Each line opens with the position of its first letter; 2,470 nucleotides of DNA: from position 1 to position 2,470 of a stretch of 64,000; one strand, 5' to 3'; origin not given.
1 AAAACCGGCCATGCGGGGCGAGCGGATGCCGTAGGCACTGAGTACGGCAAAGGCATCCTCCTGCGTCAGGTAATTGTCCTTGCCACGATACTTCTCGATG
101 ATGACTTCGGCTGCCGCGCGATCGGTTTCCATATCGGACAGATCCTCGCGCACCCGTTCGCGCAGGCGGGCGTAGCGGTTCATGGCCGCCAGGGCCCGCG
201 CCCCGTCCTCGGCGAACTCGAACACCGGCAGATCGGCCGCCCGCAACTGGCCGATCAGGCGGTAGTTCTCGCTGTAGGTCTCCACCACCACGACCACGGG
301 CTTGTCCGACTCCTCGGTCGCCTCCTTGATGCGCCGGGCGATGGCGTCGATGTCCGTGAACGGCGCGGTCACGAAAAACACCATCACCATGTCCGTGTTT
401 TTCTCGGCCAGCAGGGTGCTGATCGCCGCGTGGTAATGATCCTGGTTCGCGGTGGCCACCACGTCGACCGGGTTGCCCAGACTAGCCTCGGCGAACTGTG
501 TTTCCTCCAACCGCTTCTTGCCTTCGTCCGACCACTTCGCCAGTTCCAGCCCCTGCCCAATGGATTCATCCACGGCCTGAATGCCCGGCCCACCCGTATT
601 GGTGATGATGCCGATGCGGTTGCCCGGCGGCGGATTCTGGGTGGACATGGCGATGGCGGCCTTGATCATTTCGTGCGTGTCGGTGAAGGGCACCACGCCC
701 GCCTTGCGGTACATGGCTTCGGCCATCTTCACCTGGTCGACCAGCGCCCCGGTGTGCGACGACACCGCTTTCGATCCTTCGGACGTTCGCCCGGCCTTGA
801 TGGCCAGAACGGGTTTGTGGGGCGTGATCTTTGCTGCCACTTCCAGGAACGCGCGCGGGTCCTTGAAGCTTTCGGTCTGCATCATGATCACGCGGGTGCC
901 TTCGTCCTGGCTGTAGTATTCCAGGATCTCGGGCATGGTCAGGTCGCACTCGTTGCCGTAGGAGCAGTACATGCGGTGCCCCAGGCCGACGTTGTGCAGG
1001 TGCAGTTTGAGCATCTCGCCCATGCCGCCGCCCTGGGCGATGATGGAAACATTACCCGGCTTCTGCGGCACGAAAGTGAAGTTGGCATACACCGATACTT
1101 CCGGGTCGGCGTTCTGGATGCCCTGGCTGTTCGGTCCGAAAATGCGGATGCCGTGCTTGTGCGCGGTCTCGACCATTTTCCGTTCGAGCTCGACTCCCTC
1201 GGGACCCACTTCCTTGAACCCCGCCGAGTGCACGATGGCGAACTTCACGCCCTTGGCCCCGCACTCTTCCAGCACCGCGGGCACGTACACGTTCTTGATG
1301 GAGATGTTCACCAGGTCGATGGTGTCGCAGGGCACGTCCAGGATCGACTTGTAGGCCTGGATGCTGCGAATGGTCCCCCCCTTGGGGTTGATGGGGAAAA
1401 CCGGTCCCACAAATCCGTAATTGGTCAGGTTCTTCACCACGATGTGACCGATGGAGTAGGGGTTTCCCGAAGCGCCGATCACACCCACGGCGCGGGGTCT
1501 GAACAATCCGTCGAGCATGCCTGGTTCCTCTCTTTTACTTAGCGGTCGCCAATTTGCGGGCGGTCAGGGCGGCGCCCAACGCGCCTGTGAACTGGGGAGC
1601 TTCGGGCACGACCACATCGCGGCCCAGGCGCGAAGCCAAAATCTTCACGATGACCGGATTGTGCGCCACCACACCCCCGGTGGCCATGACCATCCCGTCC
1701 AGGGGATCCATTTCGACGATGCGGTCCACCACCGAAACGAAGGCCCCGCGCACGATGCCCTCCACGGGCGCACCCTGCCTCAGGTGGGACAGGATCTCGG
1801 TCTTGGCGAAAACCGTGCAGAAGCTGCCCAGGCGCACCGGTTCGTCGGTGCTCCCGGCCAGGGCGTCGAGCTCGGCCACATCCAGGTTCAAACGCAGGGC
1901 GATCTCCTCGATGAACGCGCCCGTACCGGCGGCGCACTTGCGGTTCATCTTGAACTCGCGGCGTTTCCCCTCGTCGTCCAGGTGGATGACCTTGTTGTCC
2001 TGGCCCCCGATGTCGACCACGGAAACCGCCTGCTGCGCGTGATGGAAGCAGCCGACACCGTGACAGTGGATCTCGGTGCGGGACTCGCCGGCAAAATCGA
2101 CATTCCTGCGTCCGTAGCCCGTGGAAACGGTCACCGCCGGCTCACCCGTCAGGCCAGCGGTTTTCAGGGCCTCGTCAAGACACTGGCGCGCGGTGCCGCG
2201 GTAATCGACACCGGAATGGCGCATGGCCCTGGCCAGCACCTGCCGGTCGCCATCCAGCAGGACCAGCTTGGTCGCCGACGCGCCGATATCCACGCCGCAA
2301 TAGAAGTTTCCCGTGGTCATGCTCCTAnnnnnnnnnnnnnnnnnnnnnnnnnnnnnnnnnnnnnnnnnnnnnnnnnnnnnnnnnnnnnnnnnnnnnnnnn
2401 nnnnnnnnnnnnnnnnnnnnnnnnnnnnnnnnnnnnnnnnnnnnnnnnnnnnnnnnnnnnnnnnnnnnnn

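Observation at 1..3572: Reduced second module: lone BcrB/HgdA-like subunit plus HgdC-type activase (YjiLM-like pair), co-oriented with an ADP-forming acyl-CoA synthetase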

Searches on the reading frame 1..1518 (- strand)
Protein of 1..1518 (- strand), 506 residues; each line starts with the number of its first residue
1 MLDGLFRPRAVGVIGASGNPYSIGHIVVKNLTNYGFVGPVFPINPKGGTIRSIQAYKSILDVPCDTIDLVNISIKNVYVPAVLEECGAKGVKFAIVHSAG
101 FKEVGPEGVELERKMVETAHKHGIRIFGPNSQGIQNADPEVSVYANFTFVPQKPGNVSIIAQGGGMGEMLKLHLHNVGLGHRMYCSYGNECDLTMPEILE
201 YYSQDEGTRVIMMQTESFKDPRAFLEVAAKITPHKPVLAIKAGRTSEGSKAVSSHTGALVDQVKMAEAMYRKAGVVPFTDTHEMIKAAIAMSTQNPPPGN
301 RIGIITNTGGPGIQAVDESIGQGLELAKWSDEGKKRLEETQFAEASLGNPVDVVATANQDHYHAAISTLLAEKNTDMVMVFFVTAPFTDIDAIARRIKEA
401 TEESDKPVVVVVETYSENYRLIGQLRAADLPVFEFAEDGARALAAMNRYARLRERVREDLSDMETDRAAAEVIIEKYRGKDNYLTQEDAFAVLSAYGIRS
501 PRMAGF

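Call 8: search_protein_families(library=pfam, proteins=[window:1-1518:-])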
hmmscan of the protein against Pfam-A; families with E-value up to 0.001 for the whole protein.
window:1-1518:- (506 aa): 4 families
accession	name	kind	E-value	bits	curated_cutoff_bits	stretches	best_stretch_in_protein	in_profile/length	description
PF13607.11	Succ_CoA_lig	-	6.4e-41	139.8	27.4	1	154-288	1-135/138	Succinyl-CoA ligase like flavodoxin domain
PF13380.12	CoA_binding_2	-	8.6e-21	75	22.8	1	10-136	2-115/116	CoA binding domain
PF02629.25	CoA_binding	-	5.9e-08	33.8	22.3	1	9-98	4-95/97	CoA binding domain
PF19045.5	Ligase_CoA_2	-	0.0002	21.8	23.7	1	304-452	3-157/162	Ligase-CoA domain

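Call 9: search_protein_families(library=ncbifam, proteins=[window:1-1518:-])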
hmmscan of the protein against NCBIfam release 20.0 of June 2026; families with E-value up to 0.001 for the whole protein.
window:1-1518:- (506 aa): 6 families
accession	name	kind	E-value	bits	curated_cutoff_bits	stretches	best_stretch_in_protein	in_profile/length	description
TIGR02717.1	AcCoA-syn-alpha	equivalog_domain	3.3e-124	415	567.15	1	3-449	2-446/447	acetate--CoA ligase alpha subunit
NF045494.1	AcCoALig_Archglob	equivalog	9.1e-92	308.5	1200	1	4-451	220-664/665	acetate--CoA ligase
NF045493.1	HydDutCoALig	equivalog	1.5e-89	301.4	1300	1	5-502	6-503/698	4-hydroxybutyrate--CoA ligase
NF045492.1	HydPropCoALig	equivalog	1.1e-80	271.9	1300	1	2-452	248-699/700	3-hydroxypropionate--CoA ligase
NF004230.0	PRK05678.1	equivalog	6.7e-08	32.1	336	1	36-265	35-257/291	succinate--CoA ligase subunit alpha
TIGR01019.1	sucCoAalpha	subfamily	7.4e-08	32.1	353.2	1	49-264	45-254/286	succinate--CoA ligase subunit alpha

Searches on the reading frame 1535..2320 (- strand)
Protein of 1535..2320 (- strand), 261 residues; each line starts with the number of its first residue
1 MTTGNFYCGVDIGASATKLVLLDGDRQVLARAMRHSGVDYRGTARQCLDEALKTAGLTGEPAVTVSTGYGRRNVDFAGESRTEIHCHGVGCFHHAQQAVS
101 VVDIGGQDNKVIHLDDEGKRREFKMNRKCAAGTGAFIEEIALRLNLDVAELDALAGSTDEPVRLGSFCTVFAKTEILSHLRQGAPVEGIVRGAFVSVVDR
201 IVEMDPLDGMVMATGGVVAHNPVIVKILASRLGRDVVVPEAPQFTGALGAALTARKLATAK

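Call 8: search_protein_families(library=pfam, proteins=[window:1535-2320:-])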
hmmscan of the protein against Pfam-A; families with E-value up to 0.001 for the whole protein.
window:1535-2320:- (261 aa): 2 families
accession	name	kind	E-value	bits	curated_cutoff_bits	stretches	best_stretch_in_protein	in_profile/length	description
PF01869.26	BcrAD_BadFG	-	2.2e-44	152.5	31.5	1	9-254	2-271/271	BadF/BadG/BcrA/BcrD ATPase family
PF02782.22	FGGY_C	-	1.2e-06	28.9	27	1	211-254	153-194/198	FGGY family of carbohydrate kinases, C-terminal domain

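Call 9: search_protein_families(library=ncbifam, proteins=[window:1535-2320:-])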
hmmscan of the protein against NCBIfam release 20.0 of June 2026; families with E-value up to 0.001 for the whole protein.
window:1535-2320:- (261 aa): 7 families
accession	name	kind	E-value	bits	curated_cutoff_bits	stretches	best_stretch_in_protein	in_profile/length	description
TIGR00241.1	CoA_E_activ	domain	3.1e-62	210.3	125.4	1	8-252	3-247/248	acyl-CoA dehydratase activase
TIGR02259.1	benz_CoA_red_A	equivalog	1.4e-36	126.2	578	2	64-250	233-428/432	benzoyl-CoA reductase subunit A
TIGR03192.1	benz_CoA_bzdQ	equivalog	2.4e-35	122.4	380.2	1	7-255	34-287/293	benzoyl-CoA reductase, bzd-type, subunit Q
TIGR03286.1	methan_mark_15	hypoth_equivalog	3.6e-30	105.3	455.75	1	8-254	147-401/404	methanogenesis marker 15 protein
TIGR02261.1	benz_CoA_red_D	equivalog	5e-27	94.7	312.85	1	8-252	4-260/262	benzoyl-CoA reductase subunit D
TIGR01314.1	gntK_FGGY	equivalog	0.00061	18.4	648.55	0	178-256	373-448/505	gluconokinase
TIGR01312.1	XylB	equivalog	0.00077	18.1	380.25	0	211-256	394-437/481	xylulokinase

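Call 67: search_solved_structures(query=window:1535-2320:-, max_evalue=0.00001, show_alignments=1)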
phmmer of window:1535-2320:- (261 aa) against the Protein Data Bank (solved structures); distinct sequences matched with E-value up to 0.00001: 5.
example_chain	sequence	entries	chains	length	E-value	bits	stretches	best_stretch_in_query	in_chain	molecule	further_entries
4eht_A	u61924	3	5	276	3e-48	167.6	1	7-254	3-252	Activator of 2-hydroxyisocaproyl-CoA dehydratase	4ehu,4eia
9gai_D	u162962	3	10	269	1.6e-45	158.7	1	8-255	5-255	3-methylbenzoyl-CoA reductase alpha subunit MbdQ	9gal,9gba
1hux_A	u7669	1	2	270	1.2e-41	145.9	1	7-258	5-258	ACTIVATOR OF (R)-2-HYDROXYGLUTARYL-COA DEHYDRATASE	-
9gai_C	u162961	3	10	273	2.1e-38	135.3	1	7-253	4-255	3-methylbenzoyl-CoA reductase delta subunit MbdP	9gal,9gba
7yyl_E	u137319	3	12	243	1.6e-32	116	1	7-256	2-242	Putative CoA-substrate-specific enzyme activase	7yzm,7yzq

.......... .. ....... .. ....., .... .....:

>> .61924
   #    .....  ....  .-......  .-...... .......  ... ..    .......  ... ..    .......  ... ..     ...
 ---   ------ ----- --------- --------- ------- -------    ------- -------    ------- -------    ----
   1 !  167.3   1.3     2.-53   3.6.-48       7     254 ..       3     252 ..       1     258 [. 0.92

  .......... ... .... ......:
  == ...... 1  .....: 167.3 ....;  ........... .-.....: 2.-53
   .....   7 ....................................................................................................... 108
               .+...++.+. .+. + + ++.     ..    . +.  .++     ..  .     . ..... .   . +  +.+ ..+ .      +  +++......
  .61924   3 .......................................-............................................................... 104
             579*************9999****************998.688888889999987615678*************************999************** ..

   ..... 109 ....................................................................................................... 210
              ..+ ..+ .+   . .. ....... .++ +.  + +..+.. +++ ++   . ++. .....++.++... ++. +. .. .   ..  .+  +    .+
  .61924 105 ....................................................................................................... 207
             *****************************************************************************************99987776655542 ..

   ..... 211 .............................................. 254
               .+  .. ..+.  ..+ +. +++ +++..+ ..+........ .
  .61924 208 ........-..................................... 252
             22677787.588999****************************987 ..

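Call 77: find_encoding_contigs(protein=window:1535-2320:-, flank=10000, max_places=3)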
Protein window:1535-2320:- (261 aa): no gene with exactly this product is on record in the collection.
